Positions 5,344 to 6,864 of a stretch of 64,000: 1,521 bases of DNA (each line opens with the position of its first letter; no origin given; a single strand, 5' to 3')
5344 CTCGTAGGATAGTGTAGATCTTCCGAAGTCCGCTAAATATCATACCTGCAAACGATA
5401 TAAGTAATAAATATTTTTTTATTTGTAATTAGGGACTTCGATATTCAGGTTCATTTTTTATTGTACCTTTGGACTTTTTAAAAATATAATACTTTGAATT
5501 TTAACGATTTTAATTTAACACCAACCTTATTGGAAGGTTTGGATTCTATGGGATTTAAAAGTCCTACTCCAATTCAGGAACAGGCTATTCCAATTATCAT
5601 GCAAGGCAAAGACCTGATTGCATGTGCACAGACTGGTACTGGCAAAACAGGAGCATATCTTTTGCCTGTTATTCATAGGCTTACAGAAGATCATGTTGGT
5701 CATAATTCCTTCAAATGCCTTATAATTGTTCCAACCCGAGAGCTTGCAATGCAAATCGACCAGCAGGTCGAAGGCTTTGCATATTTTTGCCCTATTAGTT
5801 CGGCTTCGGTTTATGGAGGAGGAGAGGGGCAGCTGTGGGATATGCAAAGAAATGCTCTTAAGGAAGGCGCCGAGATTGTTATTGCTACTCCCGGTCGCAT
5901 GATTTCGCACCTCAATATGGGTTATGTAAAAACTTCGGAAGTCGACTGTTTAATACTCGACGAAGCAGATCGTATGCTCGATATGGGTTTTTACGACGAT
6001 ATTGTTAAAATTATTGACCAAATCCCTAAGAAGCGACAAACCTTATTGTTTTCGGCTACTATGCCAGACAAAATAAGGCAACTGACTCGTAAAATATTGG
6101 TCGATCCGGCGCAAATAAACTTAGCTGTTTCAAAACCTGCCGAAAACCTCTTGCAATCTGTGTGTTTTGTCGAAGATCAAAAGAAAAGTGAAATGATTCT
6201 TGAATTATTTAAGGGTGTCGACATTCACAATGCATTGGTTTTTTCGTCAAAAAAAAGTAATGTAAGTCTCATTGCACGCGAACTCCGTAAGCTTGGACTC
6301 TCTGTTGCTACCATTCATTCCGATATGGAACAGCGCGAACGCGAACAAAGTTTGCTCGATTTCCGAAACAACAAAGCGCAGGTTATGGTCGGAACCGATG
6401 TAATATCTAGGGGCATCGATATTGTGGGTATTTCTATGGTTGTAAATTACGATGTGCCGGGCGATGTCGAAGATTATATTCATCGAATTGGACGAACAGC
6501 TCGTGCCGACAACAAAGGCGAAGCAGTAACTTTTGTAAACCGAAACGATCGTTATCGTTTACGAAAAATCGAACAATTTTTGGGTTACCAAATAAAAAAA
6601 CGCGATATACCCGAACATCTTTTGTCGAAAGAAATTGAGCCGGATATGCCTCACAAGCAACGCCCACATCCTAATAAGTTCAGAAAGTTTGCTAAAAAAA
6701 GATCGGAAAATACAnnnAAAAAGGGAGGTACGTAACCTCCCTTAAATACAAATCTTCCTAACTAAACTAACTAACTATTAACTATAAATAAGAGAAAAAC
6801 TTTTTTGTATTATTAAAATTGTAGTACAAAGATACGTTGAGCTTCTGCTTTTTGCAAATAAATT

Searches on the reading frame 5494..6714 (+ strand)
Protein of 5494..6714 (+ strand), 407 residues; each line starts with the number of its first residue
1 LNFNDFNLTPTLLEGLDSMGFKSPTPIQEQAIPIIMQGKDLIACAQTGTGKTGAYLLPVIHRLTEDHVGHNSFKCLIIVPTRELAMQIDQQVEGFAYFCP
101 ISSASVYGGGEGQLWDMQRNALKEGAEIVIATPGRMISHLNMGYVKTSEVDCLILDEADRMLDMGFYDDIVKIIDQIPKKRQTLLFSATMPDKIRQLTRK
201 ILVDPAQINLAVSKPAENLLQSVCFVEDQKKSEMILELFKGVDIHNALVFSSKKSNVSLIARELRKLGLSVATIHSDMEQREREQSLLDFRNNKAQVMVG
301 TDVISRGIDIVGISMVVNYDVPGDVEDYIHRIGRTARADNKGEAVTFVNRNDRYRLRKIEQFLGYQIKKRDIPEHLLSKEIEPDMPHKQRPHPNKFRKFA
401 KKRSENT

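Call 41: find_encoding_contigs(protein=window:5494-6714:+, flank=8000, max_places=8)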
Protein window:5494-6714:+ (407 aa): 4 contigs read that carry it; 2 places shown.
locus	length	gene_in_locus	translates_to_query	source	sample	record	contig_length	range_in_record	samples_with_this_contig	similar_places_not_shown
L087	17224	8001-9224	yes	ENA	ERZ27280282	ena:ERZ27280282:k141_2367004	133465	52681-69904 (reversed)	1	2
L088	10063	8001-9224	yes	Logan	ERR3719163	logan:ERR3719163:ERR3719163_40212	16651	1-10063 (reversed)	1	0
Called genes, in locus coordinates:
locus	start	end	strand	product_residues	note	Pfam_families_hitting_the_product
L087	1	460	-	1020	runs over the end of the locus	PF05099:TerB (weak), PF00005:ABC_tran, PF01061:ABC2_membrane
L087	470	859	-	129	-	-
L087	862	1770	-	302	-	-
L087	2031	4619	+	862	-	PF02861:Clp_N, PF13191:AAA_16 (weak), PF00004:AAA, PF17871:AAA_lid_9, PF07724:AAA_2, PF00004:AAA, PF07728:AAA_5, PF10431:ClpB_D2-small, +9 more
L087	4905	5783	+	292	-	PF26915:Phage_P4_cII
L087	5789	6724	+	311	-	-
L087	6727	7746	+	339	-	PF08808:RES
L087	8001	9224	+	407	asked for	PF00270:DEAD, PF04851:ResIII, PF00271:Helicase_C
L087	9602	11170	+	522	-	PF01676:Metalloenzyme, PF06415:iPGM_N, PF01663:Phosphodiest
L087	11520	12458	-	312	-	PF00056:Ldh_1_N, PF02866:Ldh_1_C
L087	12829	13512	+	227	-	PF01168:Ala_racemase_N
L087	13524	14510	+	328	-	PF01180:DHO_dh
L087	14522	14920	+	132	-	PF08780:NTase_sub_bind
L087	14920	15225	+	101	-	PF01909:NTP_transf_2, PF18765:Polbeta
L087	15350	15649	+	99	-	PF01909:NTP_transf_2, PF18765:Polbeta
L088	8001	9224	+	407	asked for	PF00270:DEAD, PF04851:ResIII, PF00271:Helicase_C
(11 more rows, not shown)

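Call 42: find_related_loci(query=window:5494-6714:+, collection=metagenome_contigs, flank=7000)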
Query window:5494-6714:+ (407 aa) in metagenome_contigs; peptide patterns used: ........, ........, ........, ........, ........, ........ (x = any residue, [..] = any of these).
600 stretches matched a pattern (row limit reached: there are more); 594 encode a relative of the query (tblastn E <= 1e-3); the best 80 are kept; 80 distinct loci.
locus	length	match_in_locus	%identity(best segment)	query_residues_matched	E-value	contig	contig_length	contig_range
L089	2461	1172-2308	73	1-379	0e+0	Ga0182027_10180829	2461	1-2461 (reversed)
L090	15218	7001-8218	55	1-404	6e-149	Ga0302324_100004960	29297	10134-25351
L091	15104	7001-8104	58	1-367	8e-147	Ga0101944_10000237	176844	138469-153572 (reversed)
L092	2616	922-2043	57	1-376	3e-154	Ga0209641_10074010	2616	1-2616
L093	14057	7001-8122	56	1-376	1e-143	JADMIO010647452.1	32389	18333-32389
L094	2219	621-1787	53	1-394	2e-152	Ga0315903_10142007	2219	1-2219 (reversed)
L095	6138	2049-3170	55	1-376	4e-143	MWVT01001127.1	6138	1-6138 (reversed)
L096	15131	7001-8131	56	3-381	3e-142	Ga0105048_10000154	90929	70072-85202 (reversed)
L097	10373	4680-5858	53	1-398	8e-142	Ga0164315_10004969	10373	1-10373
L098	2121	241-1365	55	1-376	6e-151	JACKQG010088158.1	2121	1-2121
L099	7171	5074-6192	56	1-374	2e-140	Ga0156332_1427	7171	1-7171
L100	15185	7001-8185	53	1-398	2e-140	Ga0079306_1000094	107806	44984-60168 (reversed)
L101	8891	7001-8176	52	1-398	5e-140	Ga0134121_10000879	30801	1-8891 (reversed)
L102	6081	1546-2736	53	1-403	8e-141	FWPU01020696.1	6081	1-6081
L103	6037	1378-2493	55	1-373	9e-141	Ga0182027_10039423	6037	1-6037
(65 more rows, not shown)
